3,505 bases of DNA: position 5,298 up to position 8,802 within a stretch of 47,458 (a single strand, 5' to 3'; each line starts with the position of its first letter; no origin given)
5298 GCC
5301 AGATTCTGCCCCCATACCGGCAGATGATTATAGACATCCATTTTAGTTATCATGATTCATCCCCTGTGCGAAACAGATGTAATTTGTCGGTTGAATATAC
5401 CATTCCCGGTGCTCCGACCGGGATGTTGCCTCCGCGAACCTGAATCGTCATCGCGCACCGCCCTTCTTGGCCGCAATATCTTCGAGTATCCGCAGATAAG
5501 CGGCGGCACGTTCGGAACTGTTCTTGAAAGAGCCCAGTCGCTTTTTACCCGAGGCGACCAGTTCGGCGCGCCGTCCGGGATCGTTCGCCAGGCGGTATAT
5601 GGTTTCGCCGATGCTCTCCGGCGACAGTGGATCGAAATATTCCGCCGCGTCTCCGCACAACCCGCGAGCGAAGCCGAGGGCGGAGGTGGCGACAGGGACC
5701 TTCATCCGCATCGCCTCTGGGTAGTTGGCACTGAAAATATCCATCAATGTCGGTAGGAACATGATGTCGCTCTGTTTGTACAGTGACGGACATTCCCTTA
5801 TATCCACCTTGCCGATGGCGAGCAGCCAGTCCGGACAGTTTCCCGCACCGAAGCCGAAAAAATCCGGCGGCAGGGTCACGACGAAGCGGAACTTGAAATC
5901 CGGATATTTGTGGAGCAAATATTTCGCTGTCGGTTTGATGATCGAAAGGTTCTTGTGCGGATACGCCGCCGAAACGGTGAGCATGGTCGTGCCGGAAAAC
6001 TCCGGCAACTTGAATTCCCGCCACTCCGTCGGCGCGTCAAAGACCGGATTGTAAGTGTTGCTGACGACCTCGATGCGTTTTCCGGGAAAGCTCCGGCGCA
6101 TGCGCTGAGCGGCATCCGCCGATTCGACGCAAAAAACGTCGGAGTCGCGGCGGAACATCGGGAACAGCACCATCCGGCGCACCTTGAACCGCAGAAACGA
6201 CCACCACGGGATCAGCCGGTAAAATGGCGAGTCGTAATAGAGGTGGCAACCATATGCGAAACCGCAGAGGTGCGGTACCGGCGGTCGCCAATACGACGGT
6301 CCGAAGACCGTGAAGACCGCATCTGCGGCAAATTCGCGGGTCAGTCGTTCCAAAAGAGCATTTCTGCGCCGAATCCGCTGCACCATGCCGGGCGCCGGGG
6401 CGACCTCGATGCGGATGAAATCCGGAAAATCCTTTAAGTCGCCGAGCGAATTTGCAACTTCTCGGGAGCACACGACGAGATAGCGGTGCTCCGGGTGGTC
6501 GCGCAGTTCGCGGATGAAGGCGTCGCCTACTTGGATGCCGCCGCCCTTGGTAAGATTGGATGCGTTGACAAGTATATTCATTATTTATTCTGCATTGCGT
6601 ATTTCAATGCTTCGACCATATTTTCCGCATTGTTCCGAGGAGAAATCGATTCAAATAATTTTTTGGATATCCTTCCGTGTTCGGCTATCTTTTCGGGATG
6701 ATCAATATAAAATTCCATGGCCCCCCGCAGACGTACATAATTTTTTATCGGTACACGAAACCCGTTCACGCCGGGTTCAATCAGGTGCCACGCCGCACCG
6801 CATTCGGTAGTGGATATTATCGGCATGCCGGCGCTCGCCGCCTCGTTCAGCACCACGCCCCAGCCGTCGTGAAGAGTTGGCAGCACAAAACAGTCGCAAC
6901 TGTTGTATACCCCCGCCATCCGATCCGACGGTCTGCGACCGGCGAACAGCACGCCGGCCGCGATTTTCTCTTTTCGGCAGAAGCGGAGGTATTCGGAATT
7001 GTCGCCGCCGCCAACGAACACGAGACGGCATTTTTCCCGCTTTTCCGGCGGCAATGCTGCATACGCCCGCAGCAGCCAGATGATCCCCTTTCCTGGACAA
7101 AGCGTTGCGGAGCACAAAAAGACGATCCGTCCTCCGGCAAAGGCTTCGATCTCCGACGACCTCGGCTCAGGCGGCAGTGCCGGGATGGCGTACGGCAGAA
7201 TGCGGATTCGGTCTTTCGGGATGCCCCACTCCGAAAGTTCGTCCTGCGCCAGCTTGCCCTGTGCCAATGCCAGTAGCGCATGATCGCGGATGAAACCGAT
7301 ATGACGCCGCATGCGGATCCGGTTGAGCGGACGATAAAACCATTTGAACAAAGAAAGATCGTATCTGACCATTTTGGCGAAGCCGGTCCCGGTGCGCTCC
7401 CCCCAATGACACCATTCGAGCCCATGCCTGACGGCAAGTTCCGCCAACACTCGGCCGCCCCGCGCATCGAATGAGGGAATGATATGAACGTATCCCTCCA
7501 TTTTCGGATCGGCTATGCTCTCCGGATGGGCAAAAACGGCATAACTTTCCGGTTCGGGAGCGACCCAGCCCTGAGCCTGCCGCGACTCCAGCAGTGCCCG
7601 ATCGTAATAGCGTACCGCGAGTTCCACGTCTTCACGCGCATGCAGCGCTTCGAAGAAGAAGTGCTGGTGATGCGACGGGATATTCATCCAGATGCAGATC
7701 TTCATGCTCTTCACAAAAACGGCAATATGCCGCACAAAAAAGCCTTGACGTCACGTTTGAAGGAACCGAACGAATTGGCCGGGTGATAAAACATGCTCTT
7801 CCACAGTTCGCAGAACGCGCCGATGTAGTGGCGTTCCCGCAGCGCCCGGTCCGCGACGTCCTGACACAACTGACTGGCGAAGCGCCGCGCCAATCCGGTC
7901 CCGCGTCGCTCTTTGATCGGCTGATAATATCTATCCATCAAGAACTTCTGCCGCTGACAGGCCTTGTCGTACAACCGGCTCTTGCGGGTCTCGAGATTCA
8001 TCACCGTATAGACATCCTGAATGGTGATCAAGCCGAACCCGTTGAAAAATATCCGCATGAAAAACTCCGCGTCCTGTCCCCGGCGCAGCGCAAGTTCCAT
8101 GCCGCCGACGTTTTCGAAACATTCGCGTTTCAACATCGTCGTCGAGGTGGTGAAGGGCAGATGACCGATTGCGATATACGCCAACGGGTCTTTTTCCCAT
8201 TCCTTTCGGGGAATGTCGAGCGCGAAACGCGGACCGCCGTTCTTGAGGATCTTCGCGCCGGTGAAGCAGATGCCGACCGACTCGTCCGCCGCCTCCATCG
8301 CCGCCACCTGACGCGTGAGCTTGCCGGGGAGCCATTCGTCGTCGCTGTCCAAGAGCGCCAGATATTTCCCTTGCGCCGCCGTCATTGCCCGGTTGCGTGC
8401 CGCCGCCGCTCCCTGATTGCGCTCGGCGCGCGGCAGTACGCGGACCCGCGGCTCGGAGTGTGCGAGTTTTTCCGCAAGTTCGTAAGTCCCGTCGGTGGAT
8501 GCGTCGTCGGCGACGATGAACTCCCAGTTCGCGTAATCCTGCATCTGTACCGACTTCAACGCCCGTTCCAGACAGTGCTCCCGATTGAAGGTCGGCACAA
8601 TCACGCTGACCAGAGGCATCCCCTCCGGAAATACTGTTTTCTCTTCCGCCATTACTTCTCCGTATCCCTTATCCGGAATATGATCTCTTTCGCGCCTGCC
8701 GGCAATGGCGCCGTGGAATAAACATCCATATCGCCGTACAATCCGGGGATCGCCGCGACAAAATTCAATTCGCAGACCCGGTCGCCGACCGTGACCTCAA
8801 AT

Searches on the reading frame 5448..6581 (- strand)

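Call 63: search_protein_families(library=pfam, proteins=[window:5448-6581:-], max_evalue=0.01)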
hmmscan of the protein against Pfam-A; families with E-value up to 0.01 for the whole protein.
window:5448-6581:- (377 aa): 3 families
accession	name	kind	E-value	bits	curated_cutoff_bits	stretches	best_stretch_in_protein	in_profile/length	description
PF00534.26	Glycos_transf_1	-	4.3e-08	33.3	26.4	1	256-348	78-172/172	Glycosyl transferases group 1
PF13692.12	Glyco_trans_1_4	-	2.4e-06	28.3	27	1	253-334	61-142/142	Glycosyl transferases group 1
PF13439.12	Glyco_transf_4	-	0.00072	20.1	28.5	1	24-176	13-165/170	Glycosyltransferase Family 4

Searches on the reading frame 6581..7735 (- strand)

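Call 63: search_protein_families(library=pfam, proteins=[window:6581-7735:-], max_evalue=0.01)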
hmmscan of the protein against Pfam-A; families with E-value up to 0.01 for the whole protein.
window:6581-7735:- (384 aa): 3 families
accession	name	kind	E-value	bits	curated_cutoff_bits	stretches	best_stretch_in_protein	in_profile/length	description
PF00534.26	Glycos_transf_1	-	4.5e-24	85.3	26.4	1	194-350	6-162/172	Glycosyl transferases group 1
PF13692.12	Glyco_trans_1_4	-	1.5e-22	80.8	27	1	205-336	3-132/142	Glycosyl transferases group 1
PF20706.3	GT4-conflict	-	0.00012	21.7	26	1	271-321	273-323/385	Family 4 Glycosyltransferase in conflict systems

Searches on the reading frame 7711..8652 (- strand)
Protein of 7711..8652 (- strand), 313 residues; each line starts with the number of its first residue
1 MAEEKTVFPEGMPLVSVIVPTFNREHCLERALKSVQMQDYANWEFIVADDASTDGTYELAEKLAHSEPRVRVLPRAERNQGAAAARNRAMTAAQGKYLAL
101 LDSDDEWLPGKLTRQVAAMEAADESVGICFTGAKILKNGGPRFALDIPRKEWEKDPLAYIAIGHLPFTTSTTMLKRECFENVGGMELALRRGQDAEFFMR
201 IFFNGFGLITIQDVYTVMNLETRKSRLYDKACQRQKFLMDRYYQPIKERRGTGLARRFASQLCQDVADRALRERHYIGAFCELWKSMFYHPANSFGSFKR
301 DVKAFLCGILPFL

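Call 63: search_protein_families(library=pfam, proteins=[window:7711-8652:-], max_evalue=0.01)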
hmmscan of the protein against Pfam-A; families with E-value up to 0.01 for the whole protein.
window:7711-8652:- (313 aa): 4 families
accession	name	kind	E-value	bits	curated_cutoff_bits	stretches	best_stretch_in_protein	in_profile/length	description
PF00535.33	Glycos_transf_2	-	3.3e-38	131.7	23.3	1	16-179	1-164/168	Glycosyl transferase family 2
PF13641.12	Glyco_tranf_2_3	-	2.9e-15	57.4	27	1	15-235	3-227/230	Glycosyltransferase like family 2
PF10111.15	Glyco_tranf_2_2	-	1.5e-08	34.9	27.3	1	16-117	1-104/276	Glycosyltransferase like family 2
PF13704.12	Glyco_tranf_2_4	-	0.00078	20.3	27.5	1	44-104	21-81/98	Glycosyl transferase family 2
